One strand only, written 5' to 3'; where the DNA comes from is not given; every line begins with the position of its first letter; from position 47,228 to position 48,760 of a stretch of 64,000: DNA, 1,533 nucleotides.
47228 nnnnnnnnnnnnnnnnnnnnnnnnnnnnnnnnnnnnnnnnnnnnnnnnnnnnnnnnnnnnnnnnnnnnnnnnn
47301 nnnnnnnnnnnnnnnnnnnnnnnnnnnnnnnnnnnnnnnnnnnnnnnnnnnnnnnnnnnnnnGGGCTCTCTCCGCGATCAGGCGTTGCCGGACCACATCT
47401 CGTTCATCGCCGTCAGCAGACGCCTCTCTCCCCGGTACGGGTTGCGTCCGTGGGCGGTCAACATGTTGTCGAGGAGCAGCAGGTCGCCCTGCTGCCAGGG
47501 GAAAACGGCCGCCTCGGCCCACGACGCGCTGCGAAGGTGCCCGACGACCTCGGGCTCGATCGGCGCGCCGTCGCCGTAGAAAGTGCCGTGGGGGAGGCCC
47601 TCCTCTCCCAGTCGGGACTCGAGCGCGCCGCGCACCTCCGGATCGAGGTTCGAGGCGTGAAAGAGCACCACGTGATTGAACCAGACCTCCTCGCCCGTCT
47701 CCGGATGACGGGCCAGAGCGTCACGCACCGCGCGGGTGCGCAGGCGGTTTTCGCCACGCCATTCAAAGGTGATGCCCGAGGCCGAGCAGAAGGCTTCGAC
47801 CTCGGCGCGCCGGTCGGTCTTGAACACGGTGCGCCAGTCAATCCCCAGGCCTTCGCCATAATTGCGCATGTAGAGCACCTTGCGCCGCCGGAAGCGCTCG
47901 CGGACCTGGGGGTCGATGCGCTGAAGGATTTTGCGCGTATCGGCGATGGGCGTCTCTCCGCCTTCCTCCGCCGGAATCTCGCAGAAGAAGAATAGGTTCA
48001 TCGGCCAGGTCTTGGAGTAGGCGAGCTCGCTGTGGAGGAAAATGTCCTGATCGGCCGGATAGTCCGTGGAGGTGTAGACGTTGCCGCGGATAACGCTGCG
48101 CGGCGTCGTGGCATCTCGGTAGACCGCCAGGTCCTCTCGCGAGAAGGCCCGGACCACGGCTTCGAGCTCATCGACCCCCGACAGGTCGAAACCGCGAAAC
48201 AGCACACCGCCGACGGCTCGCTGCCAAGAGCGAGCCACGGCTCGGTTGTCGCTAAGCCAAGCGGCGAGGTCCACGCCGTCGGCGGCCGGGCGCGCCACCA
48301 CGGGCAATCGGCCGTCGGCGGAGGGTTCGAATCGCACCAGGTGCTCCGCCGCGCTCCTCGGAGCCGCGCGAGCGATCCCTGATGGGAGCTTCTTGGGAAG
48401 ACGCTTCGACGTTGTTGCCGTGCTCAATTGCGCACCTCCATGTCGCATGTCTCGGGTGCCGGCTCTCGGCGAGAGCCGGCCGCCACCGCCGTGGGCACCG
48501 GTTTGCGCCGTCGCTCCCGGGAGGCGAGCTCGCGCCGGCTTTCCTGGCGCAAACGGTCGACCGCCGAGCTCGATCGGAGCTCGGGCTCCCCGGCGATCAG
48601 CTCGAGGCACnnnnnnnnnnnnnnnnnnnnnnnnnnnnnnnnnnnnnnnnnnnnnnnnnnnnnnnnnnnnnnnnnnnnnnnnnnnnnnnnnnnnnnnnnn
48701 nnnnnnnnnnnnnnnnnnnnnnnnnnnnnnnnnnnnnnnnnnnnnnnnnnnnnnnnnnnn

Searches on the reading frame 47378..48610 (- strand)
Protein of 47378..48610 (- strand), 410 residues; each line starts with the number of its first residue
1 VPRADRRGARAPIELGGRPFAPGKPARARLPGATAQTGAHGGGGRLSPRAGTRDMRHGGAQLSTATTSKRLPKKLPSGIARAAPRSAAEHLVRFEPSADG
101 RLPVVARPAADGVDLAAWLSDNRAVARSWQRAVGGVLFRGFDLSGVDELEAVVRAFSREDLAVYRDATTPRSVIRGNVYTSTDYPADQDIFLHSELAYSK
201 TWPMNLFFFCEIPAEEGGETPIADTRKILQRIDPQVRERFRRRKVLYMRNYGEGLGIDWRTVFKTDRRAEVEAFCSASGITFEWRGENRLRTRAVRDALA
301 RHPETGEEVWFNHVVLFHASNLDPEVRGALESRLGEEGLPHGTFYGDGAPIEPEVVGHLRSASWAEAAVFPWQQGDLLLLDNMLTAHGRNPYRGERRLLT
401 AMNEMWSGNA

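Call 6: search_protein_families(library=pfam, proteins=[window:47378-48610:-], max_evalue=0.001)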
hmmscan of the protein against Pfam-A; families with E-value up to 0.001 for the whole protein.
window:47378-48610:- (410 aa): 1 family
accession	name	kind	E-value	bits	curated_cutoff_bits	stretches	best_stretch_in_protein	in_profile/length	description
PF02668.22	TauD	-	4.1e-43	148.7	27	1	109-400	10-265/267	Taurine catabolism dioxygenase TauD, TfdA family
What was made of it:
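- On Interface-like C* plus TauD beta-hydroxylase cassette (considered for 44156-48337): TauD is adjacent (call 6).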

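Call 20: list_cluster_members(proteins=[window:47381-48448:-, window:47381-48427:-, window:47381-48337:-, window:31825-32892:+, window:31852-32892:+])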
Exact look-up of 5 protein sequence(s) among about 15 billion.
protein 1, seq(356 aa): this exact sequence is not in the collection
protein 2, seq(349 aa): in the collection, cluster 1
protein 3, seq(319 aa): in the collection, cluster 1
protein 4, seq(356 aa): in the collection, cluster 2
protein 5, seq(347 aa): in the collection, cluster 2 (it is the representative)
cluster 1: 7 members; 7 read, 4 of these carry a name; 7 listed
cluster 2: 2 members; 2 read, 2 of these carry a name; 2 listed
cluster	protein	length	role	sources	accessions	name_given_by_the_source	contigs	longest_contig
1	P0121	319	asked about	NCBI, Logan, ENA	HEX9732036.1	MAG TPA: TauD/TfdA family dioxygenase [Thermoanaerobaculia bacterium]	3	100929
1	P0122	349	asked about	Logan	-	-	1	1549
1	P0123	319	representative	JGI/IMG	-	hypothetical protein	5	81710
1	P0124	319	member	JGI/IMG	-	hypothetical protein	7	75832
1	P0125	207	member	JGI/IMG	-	hypothetical protein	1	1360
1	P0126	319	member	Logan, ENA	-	-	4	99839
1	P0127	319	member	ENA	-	-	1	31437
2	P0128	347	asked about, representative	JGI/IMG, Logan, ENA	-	hypothetical protein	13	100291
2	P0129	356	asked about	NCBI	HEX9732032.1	MAG TPA: glycosyltransferase family 2 protein [Thermoanaerobaculia bacterium]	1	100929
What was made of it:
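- NRPS genes are repetitive and this is a metagenome assembly (call 20).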

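Call 22: find_encoding_contigs(protein=P0121, flank=10000, max_places=10)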
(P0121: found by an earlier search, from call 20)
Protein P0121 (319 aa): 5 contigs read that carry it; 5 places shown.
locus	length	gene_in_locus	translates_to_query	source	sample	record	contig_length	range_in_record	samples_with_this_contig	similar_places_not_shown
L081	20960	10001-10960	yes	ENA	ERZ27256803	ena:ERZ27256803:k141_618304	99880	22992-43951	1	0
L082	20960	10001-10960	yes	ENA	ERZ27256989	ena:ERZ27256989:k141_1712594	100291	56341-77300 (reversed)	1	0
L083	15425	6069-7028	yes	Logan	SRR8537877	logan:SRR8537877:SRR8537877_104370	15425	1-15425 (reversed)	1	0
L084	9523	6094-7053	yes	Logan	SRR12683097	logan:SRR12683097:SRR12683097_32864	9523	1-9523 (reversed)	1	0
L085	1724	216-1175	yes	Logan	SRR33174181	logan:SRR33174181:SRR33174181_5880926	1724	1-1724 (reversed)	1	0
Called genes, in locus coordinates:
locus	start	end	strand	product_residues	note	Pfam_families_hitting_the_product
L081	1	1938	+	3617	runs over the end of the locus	PF00668:Condensation, PF00501:AMP-binding, PF13193:AMP-binding_C, PF00550:PP-binding, PF00668:Condensation, PF00501:AMP-binding, PF13193:AMP-binding_C, PF00550:PP-binding, +6 more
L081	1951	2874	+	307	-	PF05050:Methyltransf_21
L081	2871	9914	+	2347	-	PF00109:ketoacyl-synt, PF02801:Ketoacyl-synt_C, PF16197:KAsynt_C_assoc, PF22336:RhiE-like_linker, PF22621:CurL-like_PKS_C, PF00698:Acyl_transf_1, PF21394:Beta-ketacyl_N, PF08659:KR, +6 more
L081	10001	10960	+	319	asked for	PF02668:TauD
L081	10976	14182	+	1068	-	PF00668:Condensation, PF00501:AMP-binding, PF13193:AMP-binding_C, PF00550:PP-binding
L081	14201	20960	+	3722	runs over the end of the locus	PF00668:Condensation, PF00501:AMP-binding, PF13193:AMP-binding_C, PF00550:PP-binding, PF00668:Condensation, PF00501:AMP-binding, PF00550:PP-binding, PF00668:Condensation, +4 more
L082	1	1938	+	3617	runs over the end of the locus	PF00668:Condensation, PF00501:AMP-binding, PF13193:AMP-binding_C, PF00550:PP-binding, PF00668:Condensation, PF00501:AMP-binding, PF13193:AMP-binding_C, PF00550:PP-binding, +6 more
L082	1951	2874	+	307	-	PF05050:Methyltransf_21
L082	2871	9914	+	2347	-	PF00109:ketoacyl-synt, PF02801:Ketoacyl-synt_C, PF16197:KAsynt_C_assoc, PF22336:RhiE-like_linker, PF22621:CurL-like_PKS_C, PF00698:Acyl_transf_1, PF21394:Beta-ketacyl_N, PF08659:KR, +6 more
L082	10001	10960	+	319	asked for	PF02668:TauD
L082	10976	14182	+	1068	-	PF00668:Condensation, PF00501:AMP-binding, PF13193:AMP-binding_C, PF00550:PP-binding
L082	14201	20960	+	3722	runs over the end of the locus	PF00668:Condensation, PF00501:AMP-binding, PF13193:AMP-binding_C, PF00550:PP-binding, PF00668:Condensation, PF00501:AMP-binding, PF00550:PP-binding, PF00668:Condensation, +4 more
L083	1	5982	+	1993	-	?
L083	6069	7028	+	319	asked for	PF02668:TauD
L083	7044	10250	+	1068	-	PF00668:Condensation, PF00501:AMP-binding, PF13193:AMP-binding_C, PF00550:PP-binding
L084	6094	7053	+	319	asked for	PF02668:TauD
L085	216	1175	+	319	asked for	PF02668:TauD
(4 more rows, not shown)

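Call 32: find_encoding_contigs(protein=P0128, flank=10000, max_places=10)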
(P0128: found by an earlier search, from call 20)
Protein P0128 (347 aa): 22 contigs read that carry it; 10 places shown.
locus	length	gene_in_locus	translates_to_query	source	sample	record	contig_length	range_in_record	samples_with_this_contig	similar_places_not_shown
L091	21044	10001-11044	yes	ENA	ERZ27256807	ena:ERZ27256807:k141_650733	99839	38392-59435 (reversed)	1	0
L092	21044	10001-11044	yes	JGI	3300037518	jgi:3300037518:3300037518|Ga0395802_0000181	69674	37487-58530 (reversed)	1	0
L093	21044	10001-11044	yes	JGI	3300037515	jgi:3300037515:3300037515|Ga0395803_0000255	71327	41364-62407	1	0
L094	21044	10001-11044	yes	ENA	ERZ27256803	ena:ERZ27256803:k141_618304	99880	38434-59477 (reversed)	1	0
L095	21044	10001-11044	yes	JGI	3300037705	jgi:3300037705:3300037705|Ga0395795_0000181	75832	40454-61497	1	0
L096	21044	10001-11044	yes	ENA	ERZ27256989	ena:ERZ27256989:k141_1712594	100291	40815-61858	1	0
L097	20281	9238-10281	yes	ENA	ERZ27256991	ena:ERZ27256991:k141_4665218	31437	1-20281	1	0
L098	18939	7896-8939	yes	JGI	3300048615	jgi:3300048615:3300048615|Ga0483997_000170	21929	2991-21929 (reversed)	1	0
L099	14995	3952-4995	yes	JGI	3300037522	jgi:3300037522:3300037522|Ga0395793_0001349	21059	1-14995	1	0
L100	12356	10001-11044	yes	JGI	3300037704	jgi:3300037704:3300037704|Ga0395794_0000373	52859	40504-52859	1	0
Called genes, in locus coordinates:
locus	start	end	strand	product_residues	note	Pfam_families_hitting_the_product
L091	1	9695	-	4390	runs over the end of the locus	PF00668:Condensation, PF00501:AMP-binding, PF00550:PP-binding, PF00668:Condensation, PF00550:PP-binding, PF00668:Condensation, PF00501:AMP-binding, PF00550:PP-binding, +6 more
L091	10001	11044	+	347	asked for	-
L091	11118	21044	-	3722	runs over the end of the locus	PF00668:Condensation, PF00501:AMP-binding, PF13193:AMP-binding_C, PF00550:PP-binding, PF00668:Condensation, PF00501:AMP-binding, PF00550:PP-binding, PF00668:Condensation, +4 more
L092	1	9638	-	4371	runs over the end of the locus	PF00668:Condensation, PF00501:AMP-binding, PF00550:PP-binding, PF00668:Condensation, PF00550:PP-binding, PF00668:Condensation, PF00501:AMP-binding, PF00550:PP-binding, +6 more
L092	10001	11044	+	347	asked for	-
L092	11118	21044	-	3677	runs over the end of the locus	PF00668:Condensation, PF00501:AMP-binding, PF13193:AMP-binding_C, PF00550:PP-binding, PF00668:Condensation, PF00501:AMP-binding, PF00550:PP-binding, PF00668:Condensation, +4 more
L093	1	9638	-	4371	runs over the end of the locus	PF00668:Condensation, PF00501:AMP-binding, PF00550:PP-binding, PF00668:Condensation, PF00550:PP-binding, PF00668:Condensation, PF00501:AMP-binding, PF00550:PP-binding, +6 more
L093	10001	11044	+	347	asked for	-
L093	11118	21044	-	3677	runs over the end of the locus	PF00668:Condensation, PF00501:AMP-binding, PF13193:AMP-binding_C, PF00550:PP-binding, PF00668:Condensation, PF00501:AMP-binding, PF00550:PP-binding, PF00668:Condensation, +4 more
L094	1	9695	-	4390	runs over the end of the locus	PF00668:Condensation, PF00501:AMP-binding, PF00550:PP-binding, PF00668:Condensation, PF00550:PP-binding, PF00668:Condensation, PF00501:AMP-binding, PF00550:PP-binding, +6 more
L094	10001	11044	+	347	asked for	-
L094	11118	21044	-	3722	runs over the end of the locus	PF00668:Condensation, PF00501:AMP-binding, PF13193:AMP-binding_C, PF00550:PP-binding, PF00668:Condensation, PF00501:AMP-binding, PF00550:PP-binding, PF00668:Condensation, +4 more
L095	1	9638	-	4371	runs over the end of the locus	PF00668:Condensation, PF00501:AMP-binding, PF00550:PP-binding, PF00668:Condensation, PF00550:PP-binding, PF00668:Condensation, PF00501:AMP-binding, PF00550:PP-binding, +6 more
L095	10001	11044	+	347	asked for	-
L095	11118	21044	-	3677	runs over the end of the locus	PF00668:Condensation, PF00501:AMP-binding, PF13193:AMP-binding_C, PF00550:PP-binding, PF00668:Condensation, PF00501:AMP-binding, PF00550:PP-binding, PF00668:Condensation, +4 more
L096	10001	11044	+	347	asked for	-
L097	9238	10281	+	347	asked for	-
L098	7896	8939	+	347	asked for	-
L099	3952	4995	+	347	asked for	-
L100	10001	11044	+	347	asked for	-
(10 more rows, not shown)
